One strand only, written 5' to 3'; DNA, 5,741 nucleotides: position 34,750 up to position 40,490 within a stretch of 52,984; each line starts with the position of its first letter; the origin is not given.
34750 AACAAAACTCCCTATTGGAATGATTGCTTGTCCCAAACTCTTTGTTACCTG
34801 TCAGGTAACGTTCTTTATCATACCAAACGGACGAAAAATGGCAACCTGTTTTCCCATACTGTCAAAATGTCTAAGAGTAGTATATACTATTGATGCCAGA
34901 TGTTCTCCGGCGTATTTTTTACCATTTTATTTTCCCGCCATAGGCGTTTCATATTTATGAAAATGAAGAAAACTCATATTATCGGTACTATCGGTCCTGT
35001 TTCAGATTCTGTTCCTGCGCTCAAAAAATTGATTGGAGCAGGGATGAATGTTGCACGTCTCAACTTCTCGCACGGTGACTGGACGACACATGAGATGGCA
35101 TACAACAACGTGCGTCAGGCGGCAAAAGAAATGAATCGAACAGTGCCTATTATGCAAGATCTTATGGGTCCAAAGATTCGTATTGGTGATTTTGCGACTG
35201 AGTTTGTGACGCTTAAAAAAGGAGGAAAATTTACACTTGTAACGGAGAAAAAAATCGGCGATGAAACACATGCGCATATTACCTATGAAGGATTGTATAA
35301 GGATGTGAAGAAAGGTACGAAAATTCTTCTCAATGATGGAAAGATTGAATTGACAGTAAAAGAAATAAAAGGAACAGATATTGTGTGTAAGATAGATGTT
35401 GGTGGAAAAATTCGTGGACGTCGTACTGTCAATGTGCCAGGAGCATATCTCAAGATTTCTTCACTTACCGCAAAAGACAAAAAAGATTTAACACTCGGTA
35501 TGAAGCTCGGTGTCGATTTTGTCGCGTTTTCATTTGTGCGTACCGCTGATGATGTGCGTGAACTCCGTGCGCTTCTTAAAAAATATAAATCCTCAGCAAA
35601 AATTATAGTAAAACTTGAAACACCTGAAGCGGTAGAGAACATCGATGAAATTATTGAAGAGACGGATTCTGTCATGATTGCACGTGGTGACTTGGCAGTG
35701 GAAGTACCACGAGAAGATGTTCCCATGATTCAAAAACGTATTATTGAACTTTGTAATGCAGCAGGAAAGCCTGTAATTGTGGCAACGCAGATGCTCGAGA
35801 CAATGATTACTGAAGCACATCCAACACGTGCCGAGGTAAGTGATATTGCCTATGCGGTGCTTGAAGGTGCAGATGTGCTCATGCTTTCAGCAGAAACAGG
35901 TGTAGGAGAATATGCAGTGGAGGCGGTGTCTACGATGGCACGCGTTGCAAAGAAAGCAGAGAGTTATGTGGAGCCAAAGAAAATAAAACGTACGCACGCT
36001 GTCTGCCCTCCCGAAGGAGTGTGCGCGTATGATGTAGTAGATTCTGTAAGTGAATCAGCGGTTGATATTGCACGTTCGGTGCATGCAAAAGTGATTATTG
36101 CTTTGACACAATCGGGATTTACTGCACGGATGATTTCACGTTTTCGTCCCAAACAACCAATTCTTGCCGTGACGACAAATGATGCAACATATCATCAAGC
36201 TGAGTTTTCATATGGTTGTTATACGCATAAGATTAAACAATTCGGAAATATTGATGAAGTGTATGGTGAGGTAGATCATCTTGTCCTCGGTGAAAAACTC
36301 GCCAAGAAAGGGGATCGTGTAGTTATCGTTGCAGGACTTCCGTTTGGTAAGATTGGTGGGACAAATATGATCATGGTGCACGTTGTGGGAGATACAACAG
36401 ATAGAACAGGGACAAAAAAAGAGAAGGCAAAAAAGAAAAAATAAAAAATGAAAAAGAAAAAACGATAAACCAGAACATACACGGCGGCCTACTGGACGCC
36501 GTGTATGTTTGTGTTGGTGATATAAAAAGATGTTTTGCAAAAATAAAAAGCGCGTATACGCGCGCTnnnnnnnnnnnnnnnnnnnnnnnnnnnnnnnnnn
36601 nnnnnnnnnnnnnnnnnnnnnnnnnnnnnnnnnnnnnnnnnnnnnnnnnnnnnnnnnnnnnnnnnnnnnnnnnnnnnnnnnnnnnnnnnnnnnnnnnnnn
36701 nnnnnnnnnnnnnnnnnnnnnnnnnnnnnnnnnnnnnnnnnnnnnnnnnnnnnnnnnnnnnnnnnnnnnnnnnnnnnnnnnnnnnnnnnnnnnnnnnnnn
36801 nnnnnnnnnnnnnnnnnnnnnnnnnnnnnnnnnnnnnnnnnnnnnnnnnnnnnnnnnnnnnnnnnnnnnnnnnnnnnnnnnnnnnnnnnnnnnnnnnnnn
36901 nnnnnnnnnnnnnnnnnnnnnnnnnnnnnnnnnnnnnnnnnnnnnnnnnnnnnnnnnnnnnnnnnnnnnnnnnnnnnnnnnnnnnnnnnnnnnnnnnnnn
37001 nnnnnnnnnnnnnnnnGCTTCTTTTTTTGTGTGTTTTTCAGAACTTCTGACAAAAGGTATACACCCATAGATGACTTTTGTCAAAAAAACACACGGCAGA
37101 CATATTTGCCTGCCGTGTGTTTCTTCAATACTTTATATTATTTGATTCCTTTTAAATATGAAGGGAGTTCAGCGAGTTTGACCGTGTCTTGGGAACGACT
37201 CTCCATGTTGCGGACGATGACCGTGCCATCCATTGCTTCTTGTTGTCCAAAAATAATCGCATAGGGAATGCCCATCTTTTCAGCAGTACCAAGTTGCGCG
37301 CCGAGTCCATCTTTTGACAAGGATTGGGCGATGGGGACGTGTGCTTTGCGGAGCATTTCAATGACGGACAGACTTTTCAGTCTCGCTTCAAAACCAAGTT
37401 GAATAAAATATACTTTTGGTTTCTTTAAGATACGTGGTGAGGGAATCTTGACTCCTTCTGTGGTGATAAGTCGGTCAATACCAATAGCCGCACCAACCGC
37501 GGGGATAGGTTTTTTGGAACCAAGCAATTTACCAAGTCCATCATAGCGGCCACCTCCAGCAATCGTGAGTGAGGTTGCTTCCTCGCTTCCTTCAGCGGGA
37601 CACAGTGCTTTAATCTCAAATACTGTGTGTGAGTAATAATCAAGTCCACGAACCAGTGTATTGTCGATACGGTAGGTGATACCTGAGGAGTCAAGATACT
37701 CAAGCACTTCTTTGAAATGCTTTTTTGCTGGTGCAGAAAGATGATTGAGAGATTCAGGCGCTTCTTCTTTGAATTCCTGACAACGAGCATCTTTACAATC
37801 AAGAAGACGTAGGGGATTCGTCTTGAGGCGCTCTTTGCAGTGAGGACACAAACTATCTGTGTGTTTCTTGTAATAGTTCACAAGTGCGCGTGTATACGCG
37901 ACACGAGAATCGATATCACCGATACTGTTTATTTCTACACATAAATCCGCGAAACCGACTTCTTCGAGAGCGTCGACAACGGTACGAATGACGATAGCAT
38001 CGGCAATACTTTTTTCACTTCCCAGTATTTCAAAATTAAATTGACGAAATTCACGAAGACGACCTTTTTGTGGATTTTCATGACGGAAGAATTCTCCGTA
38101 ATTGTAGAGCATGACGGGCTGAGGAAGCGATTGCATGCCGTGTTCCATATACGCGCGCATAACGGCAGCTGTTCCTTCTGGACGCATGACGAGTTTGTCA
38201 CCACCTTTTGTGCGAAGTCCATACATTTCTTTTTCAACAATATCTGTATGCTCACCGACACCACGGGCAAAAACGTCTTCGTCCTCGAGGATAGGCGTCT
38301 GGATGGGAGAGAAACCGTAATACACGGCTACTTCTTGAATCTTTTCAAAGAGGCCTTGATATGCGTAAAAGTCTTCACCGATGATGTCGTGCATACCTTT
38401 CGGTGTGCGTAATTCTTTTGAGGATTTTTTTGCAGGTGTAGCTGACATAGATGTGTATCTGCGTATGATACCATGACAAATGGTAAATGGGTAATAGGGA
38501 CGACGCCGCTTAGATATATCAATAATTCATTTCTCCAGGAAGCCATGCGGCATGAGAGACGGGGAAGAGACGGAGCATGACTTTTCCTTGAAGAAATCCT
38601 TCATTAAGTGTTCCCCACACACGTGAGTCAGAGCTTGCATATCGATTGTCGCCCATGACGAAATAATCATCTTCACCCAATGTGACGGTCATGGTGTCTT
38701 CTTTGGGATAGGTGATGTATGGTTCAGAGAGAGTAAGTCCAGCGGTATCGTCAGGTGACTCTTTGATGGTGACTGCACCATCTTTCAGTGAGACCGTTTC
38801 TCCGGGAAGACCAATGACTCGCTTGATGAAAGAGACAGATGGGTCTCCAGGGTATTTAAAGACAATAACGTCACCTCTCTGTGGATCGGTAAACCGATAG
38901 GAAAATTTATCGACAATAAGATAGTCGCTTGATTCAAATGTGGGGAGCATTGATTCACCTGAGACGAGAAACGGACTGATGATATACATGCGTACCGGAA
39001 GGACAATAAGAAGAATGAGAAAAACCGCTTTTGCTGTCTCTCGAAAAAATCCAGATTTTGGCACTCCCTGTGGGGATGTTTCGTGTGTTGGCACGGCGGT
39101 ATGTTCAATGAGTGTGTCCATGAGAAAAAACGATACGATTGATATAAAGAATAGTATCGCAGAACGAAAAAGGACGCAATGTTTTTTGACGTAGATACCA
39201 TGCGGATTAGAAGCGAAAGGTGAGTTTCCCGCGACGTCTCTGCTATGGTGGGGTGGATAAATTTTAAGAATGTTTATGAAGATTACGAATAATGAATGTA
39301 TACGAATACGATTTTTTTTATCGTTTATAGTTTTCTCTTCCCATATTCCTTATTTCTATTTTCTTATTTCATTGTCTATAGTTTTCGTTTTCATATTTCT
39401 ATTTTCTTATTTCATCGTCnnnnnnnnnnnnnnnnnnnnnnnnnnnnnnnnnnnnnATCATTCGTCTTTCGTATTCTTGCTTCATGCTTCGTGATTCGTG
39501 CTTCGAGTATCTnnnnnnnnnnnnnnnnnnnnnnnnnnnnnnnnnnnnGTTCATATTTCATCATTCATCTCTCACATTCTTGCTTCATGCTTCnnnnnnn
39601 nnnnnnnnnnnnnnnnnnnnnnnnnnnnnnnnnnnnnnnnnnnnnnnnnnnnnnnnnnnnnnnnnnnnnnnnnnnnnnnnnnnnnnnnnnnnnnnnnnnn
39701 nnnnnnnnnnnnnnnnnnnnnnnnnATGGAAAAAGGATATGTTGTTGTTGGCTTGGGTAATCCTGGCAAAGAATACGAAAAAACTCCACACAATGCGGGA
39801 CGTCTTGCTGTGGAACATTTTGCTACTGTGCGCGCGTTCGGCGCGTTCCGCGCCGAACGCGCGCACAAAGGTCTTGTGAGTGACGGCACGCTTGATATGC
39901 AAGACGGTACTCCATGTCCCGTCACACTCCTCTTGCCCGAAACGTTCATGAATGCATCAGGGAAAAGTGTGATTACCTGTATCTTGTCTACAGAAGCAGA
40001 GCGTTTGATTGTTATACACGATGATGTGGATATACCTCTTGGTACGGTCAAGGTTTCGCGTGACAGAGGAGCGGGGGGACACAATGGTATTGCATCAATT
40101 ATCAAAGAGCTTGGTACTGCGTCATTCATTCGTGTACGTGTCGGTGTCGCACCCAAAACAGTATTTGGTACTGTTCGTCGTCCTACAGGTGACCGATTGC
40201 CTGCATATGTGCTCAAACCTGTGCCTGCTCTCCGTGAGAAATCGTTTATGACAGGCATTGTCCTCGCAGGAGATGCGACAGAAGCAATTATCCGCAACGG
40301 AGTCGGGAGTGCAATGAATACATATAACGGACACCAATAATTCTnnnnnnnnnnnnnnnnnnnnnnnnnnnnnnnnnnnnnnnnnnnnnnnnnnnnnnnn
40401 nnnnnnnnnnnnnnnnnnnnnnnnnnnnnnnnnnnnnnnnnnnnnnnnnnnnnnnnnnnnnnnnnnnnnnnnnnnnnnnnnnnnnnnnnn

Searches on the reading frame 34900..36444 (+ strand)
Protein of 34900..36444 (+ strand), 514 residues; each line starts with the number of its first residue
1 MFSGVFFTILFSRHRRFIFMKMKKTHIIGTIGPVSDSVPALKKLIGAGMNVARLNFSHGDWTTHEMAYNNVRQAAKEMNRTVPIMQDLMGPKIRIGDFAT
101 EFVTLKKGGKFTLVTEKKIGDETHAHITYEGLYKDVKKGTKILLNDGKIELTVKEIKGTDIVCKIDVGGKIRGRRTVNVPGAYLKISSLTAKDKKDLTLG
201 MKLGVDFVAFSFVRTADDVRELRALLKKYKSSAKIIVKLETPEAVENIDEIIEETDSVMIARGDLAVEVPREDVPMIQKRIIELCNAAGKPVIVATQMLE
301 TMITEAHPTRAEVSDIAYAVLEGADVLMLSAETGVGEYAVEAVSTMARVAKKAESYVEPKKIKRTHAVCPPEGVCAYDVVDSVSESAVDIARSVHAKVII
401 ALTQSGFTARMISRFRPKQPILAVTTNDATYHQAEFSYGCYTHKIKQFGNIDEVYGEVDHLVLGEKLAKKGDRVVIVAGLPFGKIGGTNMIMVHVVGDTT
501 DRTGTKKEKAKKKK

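Call 65: search_protein_families(library=pfam, proteins=[window:34900-36444:+])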
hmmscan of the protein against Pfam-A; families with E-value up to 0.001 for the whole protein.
window:34900-36444:+ (514 aa): 3 families
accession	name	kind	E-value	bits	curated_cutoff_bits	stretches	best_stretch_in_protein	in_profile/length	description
PF00224.27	PK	-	4.6e-112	374.8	30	1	22-343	1-328/328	Pyruvate kinase, barrel domain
PF02887.21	PK_C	-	3e-32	111.5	28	1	381-494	1-114/114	Pyruvate kinase, alpha/beta domain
PF03328.21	HpcH_HpaI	-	1.7e-05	24.6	25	1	194-269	75-158/221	HpcH/HpaI aldolase/citrate lyase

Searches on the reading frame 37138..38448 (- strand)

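Call 65: search_protein_families(library=pfam, proteins=[window:37138-38448:-])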
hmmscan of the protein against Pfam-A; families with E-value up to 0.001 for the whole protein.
window:37138-38448:- (436 aa): 3 families
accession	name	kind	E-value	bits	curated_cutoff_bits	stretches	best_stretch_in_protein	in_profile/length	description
PF13393.11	tRNA-synt_His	-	3.2e-31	109.2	25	1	18-327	1-308/308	Histidyl-tRNA synthetase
PF03129.25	HGTP_anticodon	-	1.2e-13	51.5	21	1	346-433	2-92/94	Anticodon binding domain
PF00587.30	tRNA-synt_2b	-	5.3e-10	40.1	29.3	1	80-199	5-110/179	tRNA synthetase class II core domain (G, H, P, S and T)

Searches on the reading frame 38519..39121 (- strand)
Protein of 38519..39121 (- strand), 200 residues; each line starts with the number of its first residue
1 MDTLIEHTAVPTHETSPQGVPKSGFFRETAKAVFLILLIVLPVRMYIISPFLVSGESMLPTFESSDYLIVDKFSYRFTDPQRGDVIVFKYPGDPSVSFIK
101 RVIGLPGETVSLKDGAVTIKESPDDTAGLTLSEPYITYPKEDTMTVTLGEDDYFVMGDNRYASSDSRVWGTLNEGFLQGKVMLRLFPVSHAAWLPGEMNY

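Call 14: search_protein_families(library=pfam, proteins=[window:38519-39121:-])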
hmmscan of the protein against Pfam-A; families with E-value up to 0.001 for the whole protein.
window:38519-39121:- (200 aa): 2 families
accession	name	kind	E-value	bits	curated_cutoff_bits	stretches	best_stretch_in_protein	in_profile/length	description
PF10502.14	Peptidase_S26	-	2.3e-44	151.8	22.9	1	27-185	2-167/168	Signal peptidase, peptidase S26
PF00717.28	Peptidase_S24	-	9.7e-06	25.7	23.3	1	53-112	40-91/116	Peptidase S24-like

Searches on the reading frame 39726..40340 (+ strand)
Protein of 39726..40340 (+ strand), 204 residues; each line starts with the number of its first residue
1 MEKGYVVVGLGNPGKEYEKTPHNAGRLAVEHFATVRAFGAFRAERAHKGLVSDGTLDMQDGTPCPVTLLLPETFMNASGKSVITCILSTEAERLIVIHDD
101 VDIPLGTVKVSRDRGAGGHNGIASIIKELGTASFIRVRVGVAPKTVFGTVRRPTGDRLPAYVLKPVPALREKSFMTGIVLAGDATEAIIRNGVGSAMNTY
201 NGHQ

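Call 14: search_protein_families(library=pfam, proteins=[window:39726-40340:+])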
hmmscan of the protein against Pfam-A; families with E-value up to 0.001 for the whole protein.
window:39726-40340:+ (204 aa): 1 family
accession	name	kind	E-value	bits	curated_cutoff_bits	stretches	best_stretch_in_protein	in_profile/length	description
PF01195.25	Pept_tRNA_hydro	-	4.2e-43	147.7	27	1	6-201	1-183/183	Peptidyl-tRNA hydrolase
